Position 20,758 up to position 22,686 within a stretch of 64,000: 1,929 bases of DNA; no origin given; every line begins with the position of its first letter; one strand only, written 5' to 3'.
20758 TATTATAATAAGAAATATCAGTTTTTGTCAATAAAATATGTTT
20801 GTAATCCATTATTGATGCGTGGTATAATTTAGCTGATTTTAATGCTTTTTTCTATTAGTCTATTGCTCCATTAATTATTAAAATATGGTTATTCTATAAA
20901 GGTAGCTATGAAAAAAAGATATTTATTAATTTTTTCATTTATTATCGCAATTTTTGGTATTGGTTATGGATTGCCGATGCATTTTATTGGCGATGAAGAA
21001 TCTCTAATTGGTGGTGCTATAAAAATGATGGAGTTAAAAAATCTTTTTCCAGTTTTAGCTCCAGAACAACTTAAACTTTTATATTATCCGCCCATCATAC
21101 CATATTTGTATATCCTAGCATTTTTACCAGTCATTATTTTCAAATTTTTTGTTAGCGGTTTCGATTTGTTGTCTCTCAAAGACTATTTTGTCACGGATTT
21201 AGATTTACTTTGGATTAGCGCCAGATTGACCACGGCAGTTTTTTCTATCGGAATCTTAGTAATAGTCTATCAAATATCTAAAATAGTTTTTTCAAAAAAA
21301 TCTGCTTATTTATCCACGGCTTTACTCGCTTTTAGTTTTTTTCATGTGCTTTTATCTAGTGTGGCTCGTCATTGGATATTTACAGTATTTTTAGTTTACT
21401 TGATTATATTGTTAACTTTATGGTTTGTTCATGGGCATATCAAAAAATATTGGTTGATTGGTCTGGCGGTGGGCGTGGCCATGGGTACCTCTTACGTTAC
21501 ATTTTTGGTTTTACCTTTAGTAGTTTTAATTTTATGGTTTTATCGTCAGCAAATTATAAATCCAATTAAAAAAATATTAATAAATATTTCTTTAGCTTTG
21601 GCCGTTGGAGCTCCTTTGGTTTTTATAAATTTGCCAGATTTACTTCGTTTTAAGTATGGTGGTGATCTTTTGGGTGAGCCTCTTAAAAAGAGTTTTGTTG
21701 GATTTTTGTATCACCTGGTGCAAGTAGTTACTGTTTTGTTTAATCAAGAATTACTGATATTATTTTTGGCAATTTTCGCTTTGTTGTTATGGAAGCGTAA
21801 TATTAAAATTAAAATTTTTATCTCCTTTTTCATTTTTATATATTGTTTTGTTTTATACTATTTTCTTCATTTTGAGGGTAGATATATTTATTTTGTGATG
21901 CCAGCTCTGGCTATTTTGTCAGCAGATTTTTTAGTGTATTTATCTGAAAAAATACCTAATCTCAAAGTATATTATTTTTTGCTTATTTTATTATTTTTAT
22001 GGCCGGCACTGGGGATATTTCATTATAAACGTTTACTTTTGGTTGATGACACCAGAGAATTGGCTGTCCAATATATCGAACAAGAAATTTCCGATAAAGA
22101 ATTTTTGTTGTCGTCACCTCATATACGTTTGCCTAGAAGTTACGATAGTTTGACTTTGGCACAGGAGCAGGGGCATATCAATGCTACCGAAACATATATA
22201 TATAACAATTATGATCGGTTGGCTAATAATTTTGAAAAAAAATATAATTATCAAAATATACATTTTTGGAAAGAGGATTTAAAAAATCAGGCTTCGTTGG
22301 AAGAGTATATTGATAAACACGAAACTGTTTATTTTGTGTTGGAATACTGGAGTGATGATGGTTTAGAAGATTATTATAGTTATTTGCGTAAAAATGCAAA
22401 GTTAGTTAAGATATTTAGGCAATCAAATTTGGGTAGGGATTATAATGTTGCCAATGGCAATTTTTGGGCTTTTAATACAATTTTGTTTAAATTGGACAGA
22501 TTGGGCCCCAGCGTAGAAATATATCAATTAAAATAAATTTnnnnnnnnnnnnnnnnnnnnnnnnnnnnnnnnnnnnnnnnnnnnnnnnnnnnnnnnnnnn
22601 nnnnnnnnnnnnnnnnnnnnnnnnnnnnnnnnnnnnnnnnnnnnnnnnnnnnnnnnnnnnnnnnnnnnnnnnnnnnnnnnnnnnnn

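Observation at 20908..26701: Polyprenol-phosphate sugar donor system (GtrB/ArnC-like GT2 plus ArnT/PMT-like GT-C) coupled to an AsnB-type amidotransferase and two methyltransferases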

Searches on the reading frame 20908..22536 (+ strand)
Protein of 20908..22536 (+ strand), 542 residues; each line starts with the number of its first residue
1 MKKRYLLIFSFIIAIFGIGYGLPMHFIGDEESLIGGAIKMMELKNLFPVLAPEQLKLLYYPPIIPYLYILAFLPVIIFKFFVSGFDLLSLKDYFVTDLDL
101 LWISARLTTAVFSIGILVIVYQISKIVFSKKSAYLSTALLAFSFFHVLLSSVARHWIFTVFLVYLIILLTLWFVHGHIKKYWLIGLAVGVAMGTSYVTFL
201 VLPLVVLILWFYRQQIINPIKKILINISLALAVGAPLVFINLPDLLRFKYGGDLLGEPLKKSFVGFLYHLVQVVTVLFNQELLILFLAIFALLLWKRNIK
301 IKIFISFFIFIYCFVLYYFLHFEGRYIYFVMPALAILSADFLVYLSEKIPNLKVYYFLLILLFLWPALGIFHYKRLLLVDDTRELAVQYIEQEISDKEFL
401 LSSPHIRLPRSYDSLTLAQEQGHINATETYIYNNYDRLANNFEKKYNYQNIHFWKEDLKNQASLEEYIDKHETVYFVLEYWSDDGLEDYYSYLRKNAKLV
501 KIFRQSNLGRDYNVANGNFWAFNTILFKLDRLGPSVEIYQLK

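Call 3: search_protein_families(library=pfam, proteins=[window:20908-22536:+], max_evalue=0.01)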
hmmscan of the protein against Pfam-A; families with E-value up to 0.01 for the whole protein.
window:20908-22536:+ (542 aa): 1 family
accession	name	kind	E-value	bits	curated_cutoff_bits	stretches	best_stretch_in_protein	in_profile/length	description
PF13231.12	PMT_2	-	3e-06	28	26.1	1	104-236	23-156/160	Dolichyl-phosphate-mannose-protein mannosyltransferase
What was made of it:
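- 20908..22536 (+): GT-C fold membrane glycosyltransferase, 542 aa, PMT_2/GT39-like. A DEE motif at residues 29-31 follows TM1 directly on the outer face. A C-terminal soluble domain starts at about residue 380. Pfam PMT_2 28 bits (call 3).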

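Call 4: search_protein_families(library=ncbifam, proteins=[window:20908-22536:+], max_evalue=0.01)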
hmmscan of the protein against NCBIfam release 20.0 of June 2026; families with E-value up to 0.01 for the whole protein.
window:20908-22536:+ (542 aa): 0 families

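Call 9: find_homologous_proteins(query=window:20908-22536:+)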
Query window:20908-22536:+ (542 aa): 7 proteins with E <= 0.001 among 8000 candidates.
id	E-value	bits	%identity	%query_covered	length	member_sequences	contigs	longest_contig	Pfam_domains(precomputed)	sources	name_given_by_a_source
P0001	0.0e+0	1179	100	100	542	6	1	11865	PF13231.13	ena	-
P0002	2.7e-232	791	66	100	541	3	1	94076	PF13231.13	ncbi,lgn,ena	ncbi:MAG: glycosyltransferase family 39 protein [Patescibacteria group bacterium]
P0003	1.9e-230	785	66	99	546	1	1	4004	-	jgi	jgi:hypothetical protein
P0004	1.0e-212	726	61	100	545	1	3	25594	PF13231.13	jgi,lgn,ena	-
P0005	1.5e-193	663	58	100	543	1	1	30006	-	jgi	jgi:hypothetical protein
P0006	7.5e-145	502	47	100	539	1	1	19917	PF13231.13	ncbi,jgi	-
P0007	6.8e-38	149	24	99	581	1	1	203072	PF13231.13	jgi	-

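Call 11: find_encoding_contigs(protein=P0002, flank=10000, max_places=3)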
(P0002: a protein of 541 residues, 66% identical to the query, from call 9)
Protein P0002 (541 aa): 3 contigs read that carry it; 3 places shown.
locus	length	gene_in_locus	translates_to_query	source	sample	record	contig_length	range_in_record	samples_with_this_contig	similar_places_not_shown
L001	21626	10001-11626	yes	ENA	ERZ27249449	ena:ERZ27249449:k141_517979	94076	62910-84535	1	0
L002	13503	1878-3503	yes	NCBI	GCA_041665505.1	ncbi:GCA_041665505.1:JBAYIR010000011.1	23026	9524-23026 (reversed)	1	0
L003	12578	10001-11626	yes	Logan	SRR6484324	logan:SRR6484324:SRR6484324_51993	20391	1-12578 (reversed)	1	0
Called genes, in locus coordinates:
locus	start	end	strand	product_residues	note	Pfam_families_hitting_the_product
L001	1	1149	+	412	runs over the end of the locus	PF04464:Glyphos_transf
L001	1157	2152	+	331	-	PF00389:2-Hacid_dh, PF02826:2-Hacid_dh_C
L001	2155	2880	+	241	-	PF00483:NTP_transferase, PF12804:NTP_transf_3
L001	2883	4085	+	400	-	-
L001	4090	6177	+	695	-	PF00266:Aminotran_5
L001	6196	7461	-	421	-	PF01943:Polysacc_synt, PF13440:Polysacc_synt_3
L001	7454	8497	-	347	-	PF01370:Epimerase, PF02719:Polysacc_synt_2, PF04321:RmlD_sub_bind, PF01073:3Beta_HSD, PF16363:GDP_Man_Dehyd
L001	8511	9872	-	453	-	PF02397:Bac_transf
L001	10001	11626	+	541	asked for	PF13231:PMT_2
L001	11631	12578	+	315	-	PF00535:Glycos_transf_2, PF10111:Glyco_tranf_2_2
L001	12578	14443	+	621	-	PF13522:GATase_6, PF12481:DUF3700, PF13537:GATase_7, PF00733:Asn_synthase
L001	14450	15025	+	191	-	PF08241:Methyltransf_11, PF08242:Methyltransf_12, PF13489:Methyltransf_23, PF13847:Methyltransf_31 (weak), PF13649:Methyltransf_25 (weak)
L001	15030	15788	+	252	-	PF08003:Methyltransf_9 (weak), PF13489:Methyltransf_23, PF03848:TehB, PF05175:MTS (weak), PF13847:Methyltransf_31, PF08241:Methyltransf_11, PF08242:Methyltransf_12, PF13649:Methyltransf_25, +1 more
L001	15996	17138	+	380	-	PF00015:MCPsignal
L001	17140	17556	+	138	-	PF01584:CheW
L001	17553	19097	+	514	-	PF01627:Hpt, PF02518:HATPase_c, PF01584:CheW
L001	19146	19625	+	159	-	PF00072:Response_reg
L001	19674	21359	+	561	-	PF05157:MshEN, PF00437:T2SSE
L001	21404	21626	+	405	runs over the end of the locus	PF00482:T2SSF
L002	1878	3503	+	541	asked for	PF13231:PMT_2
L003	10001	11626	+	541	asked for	PF13231:PMT_2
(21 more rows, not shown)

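Call 12: find_encoding_contigs(protein=P0006, flank=10000, max_places=3)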
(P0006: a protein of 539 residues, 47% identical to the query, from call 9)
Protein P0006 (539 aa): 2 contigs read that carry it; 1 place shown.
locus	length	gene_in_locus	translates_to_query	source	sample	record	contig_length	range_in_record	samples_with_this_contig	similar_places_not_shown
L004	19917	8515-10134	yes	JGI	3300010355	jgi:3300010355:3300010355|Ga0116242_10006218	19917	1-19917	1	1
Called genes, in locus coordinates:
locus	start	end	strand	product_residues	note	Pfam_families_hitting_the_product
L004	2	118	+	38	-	?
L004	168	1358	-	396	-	PF13477:Glyco_trans_4_2, PF13439:Glyco_transf_4, PF13579:Glyco_trans_4_4 (weak), PF00534:Glycos_transf_1, PF13692:Glyco_trans_1_4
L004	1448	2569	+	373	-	PF13439:Glyco_transf_4, PF13579:Glyco_trans_4_4, PF00534:Glycos_transf_1, PF13692:Glyco_trans_1_4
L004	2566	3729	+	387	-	PF13439:Glyco_transf_4, PF13579:Glyco_trans_4_4, PF20706:GT4-conflict (weak), PF00534:Glycos_transf_1, PF13692:Glyco_trans_1_4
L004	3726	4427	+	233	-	PF00535:Glycos_transf_2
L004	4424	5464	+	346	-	PF00534:Glycos_transf_1, PF13692:Glyco_trans_1_4, PF13524:Glyco_trans_1_2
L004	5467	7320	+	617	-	PF13522:GATase_6, PF13537:GATase_7, PF00733:Asn_synthase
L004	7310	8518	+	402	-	PF13692:Glyco_trans_1_4, PF13524:Glyco_trans_1_2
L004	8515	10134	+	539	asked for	PF13231:PMT_2 (weak)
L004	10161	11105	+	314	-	PF00535:Glycos_transf_2, PF10111:Glyco_tranf_2_2 (weak)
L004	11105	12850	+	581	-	PF13522:GATase_6, PF12481:DUF3700, PF13537:GATase_7, PF00733:Asn_synthase, PF06508:QueC (faint)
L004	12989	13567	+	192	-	PF08241:Methyltransf_11, PF08242:Methyltransf_12 (weak), PF13489:Methyltransf_23 (weak)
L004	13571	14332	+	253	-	PF08003:Methyltransf_9, PF13489:Methyltransf_23, PF05175:MTS (weak), PF06325:PrmA (weak), PF13847:Methyltransf_31, PF08241:Methyltransf_11, PF08242:Methyltransf_12, PF13649:Methyltransf_25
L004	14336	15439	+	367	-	PF13439:Glyco_transf_4 (faint), PF00534:Glycos_transf_1, PF13692:Glyco_trans_1_4, PF13524:Glyco_trans_1_2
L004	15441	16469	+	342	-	PF05175:MTS, PF13489:Methyltransf_23, PF01209:Ubie_methyltran, PF02353:CMAS, PF03848:TehB, PF13847:Methyltransf_31, PF08241:Methyltransf_11, PF08242:Methyltransf_12, +1 more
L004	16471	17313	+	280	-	PF01636:APH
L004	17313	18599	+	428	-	PF07944:Beta-AFase-like_GH127_cat (faint)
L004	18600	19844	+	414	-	PF00881:Nitroreductase, PF14512:TM1586_NiRdase, PF00881:Nitroreductase, PF13489:Methyltransf_23 (weak)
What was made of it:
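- GT2 stop/AsnB start coupling recurs in L001 and L004 (calls 11, 12).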

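Call 13: find_encoding_contigs(protein=P0007, flank=10000, max_places=3)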
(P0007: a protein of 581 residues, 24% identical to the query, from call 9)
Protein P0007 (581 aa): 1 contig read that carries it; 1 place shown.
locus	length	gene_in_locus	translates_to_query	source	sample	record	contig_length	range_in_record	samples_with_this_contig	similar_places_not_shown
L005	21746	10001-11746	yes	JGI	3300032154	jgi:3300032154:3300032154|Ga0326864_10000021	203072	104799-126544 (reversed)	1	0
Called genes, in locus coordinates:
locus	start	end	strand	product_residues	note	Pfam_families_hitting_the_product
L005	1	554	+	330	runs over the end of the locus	PF00881:Nitroreductase, PF14512:TM1586_NiRdase (faint), PF00881:Nitroreductase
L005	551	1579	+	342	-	-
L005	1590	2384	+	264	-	PF13489:Methyltransf_23, PF13847:Methyltransf_31, PF08241:Methyltransf_11, PF08242:Methyltransf_12 (weak), PF13649:Methyltransf_25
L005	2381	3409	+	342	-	PF00535:Glycos_transf_2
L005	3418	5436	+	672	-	PF13522:GATase_6, PF13537:GATase_7, PF00733:Asn_synthase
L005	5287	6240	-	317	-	PF01209:Ubie_methyltran, PF13489:Methyltransf_23, PF08241:Methyltransf_11, PF08242:Methyltransf_12, PF13649:Methyltransf_25, PF13847:Methyltransf_31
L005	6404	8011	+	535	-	PF02310:B12-binding, PF04055:Radical_SAM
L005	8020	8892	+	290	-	PF08003:Methyltransf_9, PF13489:Methyltransf_23, PF13649:Methyltransf_25, PF13847:Methyltransf_31, PF08241:Methyltransf_11, PF08242:Methyltransf_12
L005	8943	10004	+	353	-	PF13439:Glyco_transf_4 (faint), PF00534:Glycos_transf_1, PF13692:Glyco_trans_1_4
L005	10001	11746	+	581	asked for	PF13231:PMT_2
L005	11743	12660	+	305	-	PF01209:Ubie_methyltran (weak), PF13489:Methyltransf_23, PF08241:Methyltransf_11, PF08242:Methyltransf_12, PF13649:Methyltransf_25, PF13847:Methyltransf_31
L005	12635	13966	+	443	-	-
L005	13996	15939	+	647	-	PF13522:GATase_6, PF13537:GATase_7, PF00733:Asn_synthase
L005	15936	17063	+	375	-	PF13477:Glyco_trans_4_2, PF13439:Glyco_transf_4, PF13579:Glyco_trans_4_4, PF20706:GT4-conflict (weak), PF00534:Glycos_transf_1, PF13692:Glyco_trans_1_4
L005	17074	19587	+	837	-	PF00534:Glycos_transf_1, PF13692:Glyco_trans_1_4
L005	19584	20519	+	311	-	PF00535:Glycos_transf_2, PF13641:Glyco_tranf_2_3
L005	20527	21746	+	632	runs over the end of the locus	PF13522:GATase_6, PF13537:GATase_7, PF00733:Asn_synthase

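Call 17: find_related_loci(query=A1, collection=genome_contigs, flank=10000)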
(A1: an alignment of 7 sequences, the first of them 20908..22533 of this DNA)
Query A1 (542 aa) in genome_contigs; peptide patterns used: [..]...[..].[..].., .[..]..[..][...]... (x = any residue, [..] = any of these).
150 stretches matched a pattern; 9 encode a relative of the query (tblastn E <= 1e-3); 9 distinct loci.
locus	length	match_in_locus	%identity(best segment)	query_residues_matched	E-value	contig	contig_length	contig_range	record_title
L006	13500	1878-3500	66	1-542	0e+0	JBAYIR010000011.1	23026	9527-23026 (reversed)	MAG: Patescibacteria group bacterium isolate SO_2016_GW1_35 scaffold03884_OW334_2016, whole genome shotgun sequence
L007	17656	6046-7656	64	5-542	0e+0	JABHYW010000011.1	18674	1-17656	MAG: Candidatus Komeilibacteria bacterium isolate SI047_bin69 k141_309447, whole genome shotgun sequence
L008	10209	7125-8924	33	1-541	6e-98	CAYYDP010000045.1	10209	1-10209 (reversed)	MAG TPA_asm: uncultured Gammaproteobacteria bacterium isolate SRP239054_co1_193 genome assembly, contig: NODE_5182_lengt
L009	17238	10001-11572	37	6-541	1e-95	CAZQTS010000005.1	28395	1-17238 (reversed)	MAG TPA_asm: uncultured Gammaproteobacteria bacterium isolate SRP269290_co3_792 genome assembly, contig: NODE_1484_lengt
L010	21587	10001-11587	32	6-542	5e-77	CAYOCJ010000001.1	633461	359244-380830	MAG TPA_asm: uncultured Gammaproteobacteria bacterium isolate SRP273308_co1_350 genome assembly, contig: NODE_4_length_6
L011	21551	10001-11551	33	17-541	2e-75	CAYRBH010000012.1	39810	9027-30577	MAG TPA_asm: uncultured Gammaproteobacteria bacterium isolate binchicken_co185_198 genome assembly, contig: NODE_1258_le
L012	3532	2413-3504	36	6-367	5e-56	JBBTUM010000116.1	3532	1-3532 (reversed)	MAG: Patescibacteria group bacterium isolate H41-bin151_1 H41_bin151_1_000000000116, whole genome shotgun sequence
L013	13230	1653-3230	28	16-541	3e-42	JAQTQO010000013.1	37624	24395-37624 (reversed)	MAG: Patescibacteria group bacterium isolate STB_141 NODE_2296_length_37624_cov_3.419847_Sandtown_B, whole genome shotgu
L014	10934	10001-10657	36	6-211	1e-33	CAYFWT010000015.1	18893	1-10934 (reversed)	MAG TPA_asm: uncultured Candidatus Saccharibacteria bacterium isolate ERP108616_co1_412 genome assembly, contig: k119_20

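Call 27: search_solved_structures(query=A1, max_evalue=10)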
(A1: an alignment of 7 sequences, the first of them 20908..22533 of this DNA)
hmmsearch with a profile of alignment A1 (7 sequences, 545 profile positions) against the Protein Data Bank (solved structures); distinct sequences matched with E-value up to 10: 2.
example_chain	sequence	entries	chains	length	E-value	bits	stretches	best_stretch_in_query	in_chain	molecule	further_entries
2lrh_A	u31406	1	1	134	3.4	9.5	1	440-511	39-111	De novo designed protein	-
2lci_A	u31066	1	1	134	4.4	9.1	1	440-511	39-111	Protein OR36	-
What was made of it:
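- Tried and rejected: The 7-sequence profile searched against PDB sequences found nothing (call 27).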

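Call 30: search_protein_representatives(alignment_id=A1)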
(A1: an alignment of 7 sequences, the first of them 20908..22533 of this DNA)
Query: 7 sequences, 545 profile positions. Proteins with E-value up to 0.001 (for the whole library): 7746; up to 1e-10: 2405; up to 1e-30: 199. The best 150 are listed.
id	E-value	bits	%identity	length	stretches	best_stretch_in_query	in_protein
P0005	1.5e-268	908.5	-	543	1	1-545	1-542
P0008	2.2e-161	554.7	-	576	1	6-544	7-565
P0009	2.7e-154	531.3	-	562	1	13-544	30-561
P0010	1.7e-151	522.1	-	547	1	6-545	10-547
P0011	1.1e-145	502.9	-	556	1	6-545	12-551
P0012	8.1e-141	486.9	-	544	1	2-544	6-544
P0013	4.8e-137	474.4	-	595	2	178-544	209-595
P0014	2.3e-133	462.3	-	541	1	8-544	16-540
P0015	6.8e-129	447.5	-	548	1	5-544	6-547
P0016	7.2e-121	421.0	-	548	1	9-544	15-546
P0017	1.3e-118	413.6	-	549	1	8-544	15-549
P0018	1.0e-117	410.7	-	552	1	7-545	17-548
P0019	4.9e-105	368.8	-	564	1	9-544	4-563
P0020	8.3e-104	364.7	-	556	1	17-545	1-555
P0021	1.0e-102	361.1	-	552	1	7-544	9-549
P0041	1.4e-84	301.2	-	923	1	7-544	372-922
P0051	5.2e-78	279.6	-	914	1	7-544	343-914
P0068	1.2e-69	252.0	-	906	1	4-544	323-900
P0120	3.0e-53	197.8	-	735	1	8-482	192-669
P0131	7.6e-52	193.2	-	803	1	12-420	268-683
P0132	1.3e-51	192.5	-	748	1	8-422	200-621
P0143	2.1e-49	185.2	-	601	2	8-401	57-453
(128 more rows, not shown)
